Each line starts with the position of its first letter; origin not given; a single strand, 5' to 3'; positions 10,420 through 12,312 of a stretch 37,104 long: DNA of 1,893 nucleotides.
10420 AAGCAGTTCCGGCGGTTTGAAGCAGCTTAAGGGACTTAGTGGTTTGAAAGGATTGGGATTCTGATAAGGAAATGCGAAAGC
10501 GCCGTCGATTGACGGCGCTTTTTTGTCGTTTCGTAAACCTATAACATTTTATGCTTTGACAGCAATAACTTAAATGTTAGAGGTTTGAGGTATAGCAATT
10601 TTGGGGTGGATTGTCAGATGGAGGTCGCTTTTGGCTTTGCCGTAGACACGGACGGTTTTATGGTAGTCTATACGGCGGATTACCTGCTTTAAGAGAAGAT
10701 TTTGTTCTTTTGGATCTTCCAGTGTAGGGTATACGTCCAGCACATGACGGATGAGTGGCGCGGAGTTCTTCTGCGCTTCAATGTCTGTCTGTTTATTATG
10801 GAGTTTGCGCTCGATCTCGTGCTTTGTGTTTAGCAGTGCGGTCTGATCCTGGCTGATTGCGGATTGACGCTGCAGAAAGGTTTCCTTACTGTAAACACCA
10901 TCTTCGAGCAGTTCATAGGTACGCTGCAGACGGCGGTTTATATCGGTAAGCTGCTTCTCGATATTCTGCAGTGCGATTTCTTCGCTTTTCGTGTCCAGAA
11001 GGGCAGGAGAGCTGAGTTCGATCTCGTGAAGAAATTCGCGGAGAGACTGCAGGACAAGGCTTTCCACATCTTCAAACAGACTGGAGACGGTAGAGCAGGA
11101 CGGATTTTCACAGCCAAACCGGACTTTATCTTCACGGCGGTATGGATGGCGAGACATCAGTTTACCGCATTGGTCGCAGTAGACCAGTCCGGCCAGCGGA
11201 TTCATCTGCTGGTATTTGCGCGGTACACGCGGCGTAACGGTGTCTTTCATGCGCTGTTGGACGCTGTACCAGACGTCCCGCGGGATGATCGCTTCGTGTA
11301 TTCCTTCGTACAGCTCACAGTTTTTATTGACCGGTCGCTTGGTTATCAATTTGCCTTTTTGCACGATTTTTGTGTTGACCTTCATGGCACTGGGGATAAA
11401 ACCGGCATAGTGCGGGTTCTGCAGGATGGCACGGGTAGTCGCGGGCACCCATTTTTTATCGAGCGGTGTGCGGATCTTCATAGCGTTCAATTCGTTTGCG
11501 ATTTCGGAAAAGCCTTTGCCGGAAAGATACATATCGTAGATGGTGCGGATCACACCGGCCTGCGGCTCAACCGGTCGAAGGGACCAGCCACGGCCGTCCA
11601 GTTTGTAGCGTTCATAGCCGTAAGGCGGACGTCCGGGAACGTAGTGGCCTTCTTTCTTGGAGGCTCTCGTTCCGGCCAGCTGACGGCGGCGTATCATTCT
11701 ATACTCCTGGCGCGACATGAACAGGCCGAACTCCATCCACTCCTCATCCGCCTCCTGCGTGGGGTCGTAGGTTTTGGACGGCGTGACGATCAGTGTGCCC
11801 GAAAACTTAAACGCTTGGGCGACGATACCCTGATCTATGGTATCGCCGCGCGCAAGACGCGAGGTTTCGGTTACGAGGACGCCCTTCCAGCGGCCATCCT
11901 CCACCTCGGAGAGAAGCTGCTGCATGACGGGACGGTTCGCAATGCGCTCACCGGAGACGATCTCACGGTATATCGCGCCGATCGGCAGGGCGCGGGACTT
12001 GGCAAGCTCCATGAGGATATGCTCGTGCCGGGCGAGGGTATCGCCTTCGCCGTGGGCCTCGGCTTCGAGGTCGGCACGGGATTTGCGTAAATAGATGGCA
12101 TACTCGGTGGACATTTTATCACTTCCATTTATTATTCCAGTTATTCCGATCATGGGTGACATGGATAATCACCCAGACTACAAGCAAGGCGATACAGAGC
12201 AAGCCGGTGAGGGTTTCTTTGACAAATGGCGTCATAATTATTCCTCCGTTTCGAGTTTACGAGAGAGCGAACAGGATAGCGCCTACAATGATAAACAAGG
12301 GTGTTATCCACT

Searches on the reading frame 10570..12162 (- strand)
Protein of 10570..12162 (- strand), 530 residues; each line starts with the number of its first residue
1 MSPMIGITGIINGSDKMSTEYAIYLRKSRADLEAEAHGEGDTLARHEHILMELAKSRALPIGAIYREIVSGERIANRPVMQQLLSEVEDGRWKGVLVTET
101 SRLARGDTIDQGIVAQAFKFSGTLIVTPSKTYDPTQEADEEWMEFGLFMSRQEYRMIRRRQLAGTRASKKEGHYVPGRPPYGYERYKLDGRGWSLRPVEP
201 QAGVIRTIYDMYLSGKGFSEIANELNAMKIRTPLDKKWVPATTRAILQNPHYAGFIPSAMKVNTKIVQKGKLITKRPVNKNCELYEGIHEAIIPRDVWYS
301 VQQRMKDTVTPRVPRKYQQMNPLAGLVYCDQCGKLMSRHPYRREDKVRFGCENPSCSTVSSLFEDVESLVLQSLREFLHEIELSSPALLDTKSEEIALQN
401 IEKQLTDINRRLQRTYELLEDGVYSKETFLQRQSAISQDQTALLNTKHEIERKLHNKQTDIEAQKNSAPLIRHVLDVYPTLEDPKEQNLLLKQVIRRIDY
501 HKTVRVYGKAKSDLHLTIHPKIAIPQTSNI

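Call 45: search_protein_families(library=pfam, proteins=[window:10570-12162:-], max_evalue=0.001)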
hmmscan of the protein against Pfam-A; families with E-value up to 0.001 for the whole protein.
window:10570-12162:- (530 aa): 3 families
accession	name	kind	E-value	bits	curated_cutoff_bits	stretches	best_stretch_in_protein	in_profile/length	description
PF07508.19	Recombinase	-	3e-21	76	21.1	1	201-307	3-101/102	Recombinase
PF00239.26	Resolvase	-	1.6e-15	57.9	23.3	1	22-173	2-144/145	Resolvase, N terminal domain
PF13408.12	Zn_ribbon_recom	-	2.9e-05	24.8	25.3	1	322-374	1-57/58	Recombinase zinc beta ribbon domain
